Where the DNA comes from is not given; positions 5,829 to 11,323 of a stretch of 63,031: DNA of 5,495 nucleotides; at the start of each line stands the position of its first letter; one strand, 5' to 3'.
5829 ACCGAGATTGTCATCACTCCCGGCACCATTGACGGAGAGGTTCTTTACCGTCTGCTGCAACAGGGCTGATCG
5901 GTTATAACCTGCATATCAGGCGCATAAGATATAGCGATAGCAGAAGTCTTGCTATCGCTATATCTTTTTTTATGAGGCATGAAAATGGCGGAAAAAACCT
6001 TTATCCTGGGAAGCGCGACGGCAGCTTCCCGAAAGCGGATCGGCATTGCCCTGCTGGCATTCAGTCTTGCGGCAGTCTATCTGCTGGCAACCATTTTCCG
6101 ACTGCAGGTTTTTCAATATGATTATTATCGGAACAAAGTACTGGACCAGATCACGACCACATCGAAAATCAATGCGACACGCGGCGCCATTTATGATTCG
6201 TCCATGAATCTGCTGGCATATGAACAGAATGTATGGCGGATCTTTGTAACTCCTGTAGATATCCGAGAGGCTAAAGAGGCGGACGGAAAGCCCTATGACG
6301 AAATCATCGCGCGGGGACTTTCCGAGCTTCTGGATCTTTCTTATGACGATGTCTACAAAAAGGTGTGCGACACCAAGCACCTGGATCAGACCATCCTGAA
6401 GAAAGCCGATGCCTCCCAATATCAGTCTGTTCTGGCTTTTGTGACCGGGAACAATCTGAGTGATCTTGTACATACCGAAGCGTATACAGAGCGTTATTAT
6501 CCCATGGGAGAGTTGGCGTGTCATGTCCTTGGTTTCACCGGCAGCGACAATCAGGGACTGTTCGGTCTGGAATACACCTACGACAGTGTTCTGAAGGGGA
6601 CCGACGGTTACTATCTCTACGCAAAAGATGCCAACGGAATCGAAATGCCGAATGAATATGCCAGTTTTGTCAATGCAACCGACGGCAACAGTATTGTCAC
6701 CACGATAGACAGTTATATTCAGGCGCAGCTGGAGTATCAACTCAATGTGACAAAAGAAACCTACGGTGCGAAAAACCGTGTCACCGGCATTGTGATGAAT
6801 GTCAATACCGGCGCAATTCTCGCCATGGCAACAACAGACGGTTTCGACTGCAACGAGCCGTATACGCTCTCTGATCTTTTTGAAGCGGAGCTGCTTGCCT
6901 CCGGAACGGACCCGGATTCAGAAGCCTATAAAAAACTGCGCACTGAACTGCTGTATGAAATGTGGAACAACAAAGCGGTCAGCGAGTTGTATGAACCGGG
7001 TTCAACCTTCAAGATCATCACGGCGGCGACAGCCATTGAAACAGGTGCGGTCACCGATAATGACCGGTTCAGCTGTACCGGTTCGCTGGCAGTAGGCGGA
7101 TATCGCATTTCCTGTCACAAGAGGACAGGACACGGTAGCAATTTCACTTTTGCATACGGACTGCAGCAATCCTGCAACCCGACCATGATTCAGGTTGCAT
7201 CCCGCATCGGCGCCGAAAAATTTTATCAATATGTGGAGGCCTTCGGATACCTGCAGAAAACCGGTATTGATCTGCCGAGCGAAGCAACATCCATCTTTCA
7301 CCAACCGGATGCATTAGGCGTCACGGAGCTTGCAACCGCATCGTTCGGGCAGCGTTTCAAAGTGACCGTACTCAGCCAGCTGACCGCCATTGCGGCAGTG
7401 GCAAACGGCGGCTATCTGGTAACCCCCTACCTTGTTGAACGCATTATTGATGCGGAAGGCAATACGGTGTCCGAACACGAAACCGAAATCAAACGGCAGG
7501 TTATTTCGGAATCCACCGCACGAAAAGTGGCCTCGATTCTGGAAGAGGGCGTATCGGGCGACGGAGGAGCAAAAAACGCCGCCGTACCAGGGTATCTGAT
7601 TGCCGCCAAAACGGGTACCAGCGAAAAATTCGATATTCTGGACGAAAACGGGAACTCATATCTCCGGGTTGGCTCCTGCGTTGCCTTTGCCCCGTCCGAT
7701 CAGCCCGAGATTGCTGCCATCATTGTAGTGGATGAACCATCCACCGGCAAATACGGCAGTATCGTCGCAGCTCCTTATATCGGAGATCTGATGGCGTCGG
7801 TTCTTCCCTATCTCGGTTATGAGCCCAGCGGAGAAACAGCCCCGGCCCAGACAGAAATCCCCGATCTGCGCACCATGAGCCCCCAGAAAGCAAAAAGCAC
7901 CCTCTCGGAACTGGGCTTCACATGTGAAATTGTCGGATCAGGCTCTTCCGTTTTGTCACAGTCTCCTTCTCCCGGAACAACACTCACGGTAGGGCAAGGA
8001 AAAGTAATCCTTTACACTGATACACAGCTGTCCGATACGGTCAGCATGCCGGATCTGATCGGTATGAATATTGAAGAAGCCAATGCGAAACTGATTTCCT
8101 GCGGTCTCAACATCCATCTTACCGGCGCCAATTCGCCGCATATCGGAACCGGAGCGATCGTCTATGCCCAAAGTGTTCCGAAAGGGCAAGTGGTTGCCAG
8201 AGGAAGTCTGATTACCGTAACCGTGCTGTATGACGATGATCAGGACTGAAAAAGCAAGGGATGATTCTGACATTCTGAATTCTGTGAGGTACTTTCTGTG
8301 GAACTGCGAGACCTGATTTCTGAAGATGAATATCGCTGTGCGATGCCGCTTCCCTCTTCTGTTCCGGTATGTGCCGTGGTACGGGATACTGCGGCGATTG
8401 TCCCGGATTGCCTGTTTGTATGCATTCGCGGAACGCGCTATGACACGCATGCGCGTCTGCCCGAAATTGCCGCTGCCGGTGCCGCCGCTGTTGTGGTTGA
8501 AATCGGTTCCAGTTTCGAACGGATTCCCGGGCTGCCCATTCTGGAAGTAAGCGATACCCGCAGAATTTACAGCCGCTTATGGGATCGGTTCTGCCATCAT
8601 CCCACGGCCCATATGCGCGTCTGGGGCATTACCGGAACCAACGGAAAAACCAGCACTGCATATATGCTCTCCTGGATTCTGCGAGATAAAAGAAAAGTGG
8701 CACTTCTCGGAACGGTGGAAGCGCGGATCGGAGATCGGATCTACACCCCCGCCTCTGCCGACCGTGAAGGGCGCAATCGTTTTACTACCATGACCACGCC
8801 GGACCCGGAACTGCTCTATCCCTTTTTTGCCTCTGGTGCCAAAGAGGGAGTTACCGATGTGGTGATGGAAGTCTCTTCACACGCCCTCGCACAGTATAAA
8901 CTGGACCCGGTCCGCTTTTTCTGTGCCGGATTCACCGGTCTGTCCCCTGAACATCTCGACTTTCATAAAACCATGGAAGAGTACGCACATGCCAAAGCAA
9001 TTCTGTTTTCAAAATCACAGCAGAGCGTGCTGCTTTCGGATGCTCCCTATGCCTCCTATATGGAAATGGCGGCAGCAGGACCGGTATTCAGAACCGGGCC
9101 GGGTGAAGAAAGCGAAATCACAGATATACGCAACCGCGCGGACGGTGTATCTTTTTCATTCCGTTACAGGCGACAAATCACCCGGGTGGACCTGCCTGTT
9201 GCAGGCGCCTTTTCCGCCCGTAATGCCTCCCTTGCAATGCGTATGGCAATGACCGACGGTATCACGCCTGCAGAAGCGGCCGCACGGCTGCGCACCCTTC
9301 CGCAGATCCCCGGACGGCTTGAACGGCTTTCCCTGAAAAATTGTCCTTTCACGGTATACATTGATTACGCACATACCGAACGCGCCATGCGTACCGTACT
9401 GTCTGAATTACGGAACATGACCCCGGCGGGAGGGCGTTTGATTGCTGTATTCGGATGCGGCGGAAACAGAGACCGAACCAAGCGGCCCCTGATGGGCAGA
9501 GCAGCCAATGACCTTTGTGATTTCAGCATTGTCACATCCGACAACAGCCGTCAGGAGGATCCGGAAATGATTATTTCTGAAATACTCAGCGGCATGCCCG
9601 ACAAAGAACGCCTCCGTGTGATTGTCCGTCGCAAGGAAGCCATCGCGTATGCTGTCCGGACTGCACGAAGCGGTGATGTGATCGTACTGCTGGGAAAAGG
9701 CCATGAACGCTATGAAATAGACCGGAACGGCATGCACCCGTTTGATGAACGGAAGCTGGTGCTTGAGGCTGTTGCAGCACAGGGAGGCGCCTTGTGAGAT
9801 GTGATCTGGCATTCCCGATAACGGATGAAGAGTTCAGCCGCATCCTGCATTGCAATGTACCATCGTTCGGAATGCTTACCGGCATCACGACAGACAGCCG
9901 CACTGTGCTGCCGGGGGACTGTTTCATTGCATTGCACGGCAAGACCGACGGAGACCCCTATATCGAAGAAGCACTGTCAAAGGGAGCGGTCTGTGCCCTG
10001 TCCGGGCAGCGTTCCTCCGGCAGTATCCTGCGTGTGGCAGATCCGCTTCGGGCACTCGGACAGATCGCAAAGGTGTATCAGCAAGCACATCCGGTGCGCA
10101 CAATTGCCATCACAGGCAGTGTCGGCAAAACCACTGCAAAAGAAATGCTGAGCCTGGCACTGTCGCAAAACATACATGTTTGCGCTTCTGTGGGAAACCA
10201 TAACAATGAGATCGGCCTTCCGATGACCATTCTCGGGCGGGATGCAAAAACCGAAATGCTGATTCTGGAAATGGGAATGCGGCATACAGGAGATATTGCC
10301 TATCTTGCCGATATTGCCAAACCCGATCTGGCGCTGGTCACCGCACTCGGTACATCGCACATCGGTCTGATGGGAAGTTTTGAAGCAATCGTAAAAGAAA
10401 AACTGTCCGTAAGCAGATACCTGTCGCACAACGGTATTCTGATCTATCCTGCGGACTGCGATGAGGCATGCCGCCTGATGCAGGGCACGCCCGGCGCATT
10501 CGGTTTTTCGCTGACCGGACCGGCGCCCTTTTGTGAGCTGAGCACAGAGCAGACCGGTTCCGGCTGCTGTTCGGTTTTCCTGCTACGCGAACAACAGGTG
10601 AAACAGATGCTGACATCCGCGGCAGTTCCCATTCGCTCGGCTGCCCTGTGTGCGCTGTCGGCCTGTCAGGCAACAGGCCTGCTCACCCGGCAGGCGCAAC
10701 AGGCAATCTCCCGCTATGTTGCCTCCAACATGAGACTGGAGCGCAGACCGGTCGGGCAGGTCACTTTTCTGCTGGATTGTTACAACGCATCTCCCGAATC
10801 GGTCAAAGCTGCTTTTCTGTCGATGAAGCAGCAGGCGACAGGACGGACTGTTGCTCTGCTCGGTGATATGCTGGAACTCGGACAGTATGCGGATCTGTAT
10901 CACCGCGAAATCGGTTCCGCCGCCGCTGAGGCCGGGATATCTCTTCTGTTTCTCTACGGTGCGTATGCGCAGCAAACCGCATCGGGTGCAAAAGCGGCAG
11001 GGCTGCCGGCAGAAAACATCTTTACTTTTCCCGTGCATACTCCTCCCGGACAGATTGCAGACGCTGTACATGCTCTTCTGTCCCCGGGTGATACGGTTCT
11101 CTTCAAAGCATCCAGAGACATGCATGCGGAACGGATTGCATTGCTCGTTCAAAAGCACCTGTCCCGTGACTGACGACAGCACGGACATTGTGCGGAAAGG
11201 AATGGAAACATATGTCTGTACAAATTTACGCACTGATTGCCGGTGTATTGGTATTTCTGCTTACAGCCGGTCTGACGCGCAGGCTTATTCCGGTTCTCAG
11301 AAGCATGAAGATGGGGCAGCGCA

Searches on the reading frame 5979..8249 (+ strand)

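Call 49: search_protein_families(library=pfam, proteins=[window:5979-8249:+], max_evalue=0.00001)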
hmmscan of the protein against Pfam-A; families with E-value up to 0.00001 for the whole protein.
window:5979-8249:+ (756 aa): 3 families
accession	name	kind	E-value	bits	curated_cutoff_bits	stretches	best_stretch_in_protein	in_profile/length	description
PF00905.27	Transpeptidase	-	2.6e-69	234.1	22.1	1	270-605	3-298/299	Penicillin binding protein transpeptidase domain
PF03793.24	PASTA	-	9.7e-24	83.6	23.2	2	626-681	2-63/64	PASTA domain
PF03717.20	PBP_dimer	-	8e-17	62.7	24.4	1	63-221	1-174/180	Penicillin-binding Protein dimerisation domain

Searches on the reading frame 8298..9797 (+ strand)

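Call 49: search_protein_families(library=pfam, proteins=[window:8298-9797:+], max_evalue=0.00001)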
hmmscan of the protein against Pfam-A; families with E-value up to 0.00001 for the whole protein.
window:8298-9797:+ (499 aa): 2 families
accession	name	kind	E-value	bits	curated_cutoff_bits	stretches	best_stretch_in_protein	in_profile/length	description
PF08245.18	Mur_ligase_M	-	6.7e-37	127.8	24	1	111-315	1-198/200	Mur ligase middle domain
PF02875.26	Mur_ligase_C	-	2.2e-31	109.8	28.4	1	339-468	1-127/127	Mur ligase, glutamate ligase domain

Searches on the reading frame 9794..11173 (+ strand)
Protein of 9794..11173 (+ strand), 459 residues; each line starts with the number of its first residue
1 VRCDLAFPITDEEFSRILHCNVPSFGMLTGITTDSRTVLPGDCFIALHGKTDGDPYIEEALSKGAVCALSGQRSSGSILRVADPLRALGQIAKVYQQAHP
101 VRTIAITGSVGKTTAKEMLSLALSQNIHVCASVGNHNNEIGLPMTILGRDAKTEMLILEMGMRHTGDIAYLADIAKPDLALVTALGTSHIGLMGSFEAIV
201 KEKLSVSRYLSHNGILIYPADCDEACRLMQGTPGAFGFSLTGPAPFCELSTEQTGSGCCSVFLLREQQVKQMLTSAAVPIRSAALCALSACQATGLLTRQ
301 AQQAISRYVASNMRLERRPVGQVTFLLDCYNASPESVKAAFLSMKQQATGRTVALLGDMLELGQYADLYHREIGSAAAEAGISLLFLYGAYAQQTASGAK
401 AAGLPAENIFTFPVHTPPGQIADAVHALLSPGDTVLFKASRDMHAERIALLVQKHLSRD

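Call 49: search_protein_families(library=pfam, proteins=[window:9794-11173:+], max_evalue=0.00001)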
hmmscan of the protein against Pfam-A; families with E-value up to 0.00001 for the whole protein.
window:9794-11173:+ (459 aa): 2 families
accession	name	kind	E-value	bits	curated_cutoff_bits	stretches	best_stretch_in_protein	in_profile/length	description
PF08245.18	Mur_ligase_M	-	3.8e-26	92.7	24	1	106-230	1-133/200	Mur ligase middle domain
PF02875.26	Mur_ligase_C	-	2.6e-15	57.8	28.4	1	313-441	1-127/127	Mur ligase, glutamate ligase domain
